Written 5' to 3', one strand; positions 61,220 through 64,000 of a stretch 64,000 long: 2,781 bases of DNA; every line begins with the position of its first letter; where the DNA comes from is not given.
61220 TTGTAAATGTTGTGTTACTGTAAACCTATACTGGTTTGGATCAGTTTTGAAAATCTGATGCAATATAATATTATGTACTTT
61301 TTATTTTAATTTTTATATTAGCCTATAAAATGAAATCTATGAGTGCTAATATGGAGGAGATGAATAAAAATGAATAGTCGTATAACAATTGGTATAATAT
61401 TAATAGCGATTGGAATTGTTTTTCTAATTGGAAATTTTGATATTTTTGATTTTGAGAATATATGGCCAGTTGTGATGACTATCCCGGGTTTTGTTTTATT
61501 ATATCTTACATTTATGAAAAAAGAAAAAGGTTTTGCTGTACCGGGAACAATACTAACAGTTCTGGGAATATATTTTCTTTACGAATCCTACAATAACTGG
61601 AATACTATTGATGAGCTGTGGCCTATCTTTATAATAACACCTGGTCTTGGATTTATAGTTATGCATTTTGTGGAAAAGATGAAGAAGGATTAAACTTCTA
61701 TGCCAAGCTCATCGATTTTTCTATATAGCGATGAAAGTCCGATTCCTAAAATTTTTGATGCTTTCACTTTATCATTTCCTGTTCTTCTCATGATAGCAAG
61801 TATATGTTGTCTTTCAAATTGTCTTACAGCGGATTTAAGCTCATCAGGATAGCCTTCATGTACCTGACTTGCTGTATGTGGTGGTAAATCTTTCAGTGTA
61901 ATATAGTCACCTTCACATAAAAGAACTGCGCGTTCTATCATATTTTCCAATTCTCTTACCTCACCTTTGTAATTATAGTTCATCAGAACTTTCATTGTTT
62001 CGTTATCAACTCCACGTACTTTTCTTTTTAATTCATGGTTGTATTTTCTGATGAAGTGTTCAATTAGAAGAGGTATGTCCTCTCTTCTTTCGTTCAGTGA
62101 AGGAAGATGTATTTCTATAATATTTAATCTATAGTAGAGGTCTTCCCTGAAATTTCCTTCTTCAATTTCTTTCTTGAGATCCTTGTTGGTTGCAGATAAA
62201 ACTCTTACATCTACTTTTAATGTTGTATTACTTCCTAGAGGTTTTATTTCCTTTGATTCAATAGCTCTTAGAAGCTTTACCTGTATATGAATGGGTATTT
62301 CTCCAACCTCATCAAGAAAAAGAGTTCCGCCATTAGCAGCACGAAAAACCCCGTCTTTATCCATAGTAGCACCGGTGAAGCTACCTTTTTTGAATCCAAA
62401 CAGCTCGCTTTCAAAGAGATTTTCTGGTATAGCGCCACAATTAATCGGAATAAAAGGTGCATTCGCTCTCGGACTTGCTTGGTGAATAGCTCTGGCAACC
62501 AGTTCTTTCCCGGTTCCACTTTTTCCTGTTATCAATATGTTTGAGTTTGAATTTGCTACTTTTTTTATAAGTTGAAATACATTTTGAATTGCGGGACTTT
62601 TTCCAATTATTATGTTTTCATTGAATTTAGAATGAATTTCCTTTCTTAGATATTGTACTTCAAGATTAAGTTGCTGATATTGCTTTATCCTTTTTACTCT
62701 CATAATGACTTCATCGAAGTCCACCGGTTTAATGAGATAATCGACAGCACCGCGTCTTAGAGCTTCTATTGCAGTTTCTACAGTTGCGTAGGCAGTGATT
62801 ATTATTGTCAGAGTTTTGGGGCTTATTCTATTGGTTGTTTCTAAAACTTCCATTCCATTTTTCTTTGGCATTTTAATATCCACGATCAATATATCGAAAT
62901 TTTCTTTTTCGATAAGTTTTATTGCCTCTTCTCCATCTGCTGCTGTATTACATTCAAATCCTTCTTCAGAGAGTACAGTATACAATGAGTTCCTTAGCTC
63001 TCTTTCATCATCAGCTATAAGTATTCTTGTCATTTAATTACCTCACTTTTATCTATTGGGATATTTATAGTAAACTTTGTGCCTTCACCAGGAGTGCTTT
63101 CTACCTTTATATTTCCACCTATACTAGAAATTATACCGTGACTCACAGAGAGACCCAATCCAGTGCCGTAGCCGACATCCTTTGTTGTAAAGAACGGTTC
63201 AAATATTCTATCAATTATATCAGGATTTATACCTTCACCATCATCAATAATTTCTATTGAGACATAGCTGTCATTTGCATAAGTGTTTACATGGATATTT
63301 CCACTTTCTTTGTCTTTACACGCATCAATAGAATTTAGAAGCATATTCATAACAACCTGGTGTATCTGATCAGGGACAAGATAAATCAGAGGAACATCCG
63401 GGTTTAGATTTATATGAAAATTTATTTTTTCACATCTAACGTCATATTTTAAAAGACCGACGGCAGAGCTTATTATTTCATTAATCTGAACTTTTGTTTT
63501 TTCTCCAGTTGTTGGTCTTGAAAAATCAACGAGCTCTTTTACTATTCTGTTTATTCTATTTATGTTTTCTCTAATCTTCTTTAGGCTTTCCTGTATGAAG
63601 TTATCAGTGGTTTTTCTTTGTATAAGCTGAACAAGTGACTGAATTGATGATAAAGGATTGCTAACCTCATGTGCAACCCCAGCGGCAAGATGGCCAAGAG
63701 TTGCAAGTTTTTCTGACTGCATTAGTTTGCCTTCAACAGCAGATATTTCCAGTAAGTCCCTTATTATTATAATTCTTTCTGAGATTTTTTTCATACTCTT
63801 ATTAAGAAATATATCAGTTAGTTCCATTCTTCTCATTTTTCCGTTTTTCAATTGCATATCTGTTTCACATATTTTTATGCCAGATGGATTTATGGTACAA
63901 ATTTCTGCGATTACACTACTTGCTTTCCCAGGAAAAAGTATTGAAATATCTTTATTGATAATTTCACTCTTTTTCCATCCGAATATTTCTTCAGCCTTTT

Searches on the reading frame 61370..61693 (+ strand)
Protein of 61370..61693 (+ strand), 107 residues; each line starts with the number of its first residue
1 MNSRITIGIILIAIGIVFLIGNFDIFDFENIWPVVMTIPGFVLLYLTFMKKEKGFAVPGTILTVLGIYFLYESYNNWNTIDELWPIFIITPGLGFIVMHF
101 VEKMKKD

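Call 29: search_protein_families(library=pfam, proteins=[window:61370-61693:+], max_evalue=0.001)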
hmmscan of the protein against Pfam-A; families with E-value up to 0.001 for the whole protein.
window:61370-61693:+ (107 aa): 3 families
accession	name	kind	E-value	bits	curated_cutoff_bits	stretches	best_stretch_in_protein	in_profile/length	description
PF18917.5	LiaI-LiaF-like_TM1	-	1.7e-14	54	27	2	5-44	1-42/42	LiaI-LiaF-like transmembrane region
PF22570.1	LiaF-TM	-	1.8e-11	45.2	27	1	7-98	2-93/98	LiaF transmembrane domain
PF11381.13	DUF3185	-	0.00017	21.9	25.3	0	59-80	4-25/59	Protein of unknown function (DUF3185)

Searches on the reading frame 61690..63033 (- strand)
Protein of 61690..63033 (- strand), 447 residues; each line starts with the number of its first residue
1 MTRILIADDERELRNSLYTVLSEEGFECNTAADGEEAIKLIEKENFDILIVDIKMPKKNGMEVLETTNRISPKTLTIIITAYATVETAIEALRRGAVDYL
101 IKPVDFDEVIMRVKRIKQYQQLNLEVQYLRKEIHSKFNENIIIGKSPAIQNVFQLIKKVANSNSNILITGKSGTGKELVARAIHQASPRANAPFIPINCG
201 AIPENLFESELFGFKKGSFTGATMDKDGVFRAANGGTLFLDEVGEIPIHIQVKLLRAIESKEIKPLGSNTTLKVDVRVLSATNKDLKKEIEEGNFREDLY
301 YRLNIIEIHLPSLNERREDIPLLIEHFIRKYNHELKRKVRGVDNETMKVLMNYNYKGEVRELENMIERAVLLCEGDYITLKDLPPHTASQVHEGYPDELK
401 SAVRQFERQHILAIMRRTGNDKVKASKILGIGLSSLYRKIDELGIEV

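Call 29: search_protein_families(library=pfam, proteins=[window:61690-63033:-], max_evalue=0.001)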
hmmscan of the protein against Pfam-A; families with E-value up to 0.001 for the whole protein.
window:61690-63033:- (447 aa): 11 families
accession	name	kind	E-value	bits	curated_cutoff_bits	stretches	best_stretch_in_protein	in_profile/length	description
PF00158.32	Sigma54_activat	-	5.4e-73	244.6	20.2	1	142-309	1-168/168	Sigma-54 interaction domain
PF00072.30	Response_reg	-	5.1e-28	97.9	30.2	1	4-113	1-110/111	Response regulator receiver domain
PF25601.1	AAA_lid_14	-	7.9e-28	96.6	27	1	315-393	2-80/87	AAA+ ATPase lid domain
PF14532.12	Sigma54_activ_2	-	3.6e-24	86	25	1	143-313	1-138/138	Sigma-54 interaction domain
PF02954.25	HTH_8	-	4.9e-11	42.6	22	1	403-442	2-41/42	Bacterial regulatory protein, Fis family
PF07728.20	AAA_5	-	4e-07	30.6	22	1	165-284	1-123/139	AAA domain (dynein-related subfamily)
PF01078.27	Mg_chelatase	-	2.6e-05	24.1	20.3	0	222-272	94-144/207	Magnesium chelatase, subunit ChlI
PF00004.35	AAA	-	0.00014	22.8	21.2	0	166-284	1-110/131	ATPase family associated with various cellular activities (AAA)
PF13191.12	AAA_16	-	0.00018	22.5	32.6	1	143-202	3-63/167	AAA ATPase domain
PF23198.2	PDE8A_N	-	0.00046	20.6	29.6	0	8-80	17-90/147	PDE8A-like, N-terminal domain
PF00493.29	MCM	-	0.00085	18.9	23.3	0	143-285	32-174/224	MCM P-loop domain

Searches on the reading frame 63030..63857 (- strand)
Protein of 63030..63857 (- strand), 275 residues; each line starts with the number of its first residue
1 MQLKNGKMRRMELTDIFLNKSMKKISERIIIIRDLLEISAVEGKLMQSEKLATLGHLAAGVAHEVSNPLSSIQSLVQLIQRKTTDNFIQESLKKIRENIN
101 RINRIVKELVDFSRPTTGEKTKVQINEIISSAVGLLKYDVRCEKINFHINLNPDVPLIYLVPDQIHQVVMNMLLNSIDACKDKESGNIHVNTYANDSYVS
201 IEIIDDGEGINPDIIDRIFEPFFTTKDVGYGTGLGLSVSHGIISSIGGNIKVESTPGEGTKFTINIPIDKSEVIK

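Call 29: search_protein_families(library=pfam, proteins=[window:63030-63857:-], max_evalue=0.001)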
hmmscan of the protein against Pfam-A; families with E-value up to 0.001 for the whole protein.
window:63030-63857:- (275 aa): 5 families
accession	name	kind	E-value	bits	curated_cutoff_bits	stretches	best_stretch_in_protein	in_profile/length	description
PF02518.31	HATPase_c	-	1.2e-27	97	26.4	1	162-269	3-110/111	Histidine kinase-, DNA gyrase B-, and HSP90-like ATPase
PF00512.31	HisKA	-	4.7e-14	52.6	26.9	1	55-117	3-65/66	His Kinase A (phospho-acceptor) domain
PF14501.12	HATPase_c_5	-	5.3e-05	23.5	22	1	165-256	6-92/102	GHKL domain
PF07568.18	HisKA_2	-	0.00055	20.4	22.3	1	62-111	3-52/76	Histidine kinase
PF13589.12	HATPase_c_3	-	0.00092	19.7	25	0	166-220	4-55/137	Histidine kinase-, DNA gyrase B-, and HSP90-like ATPase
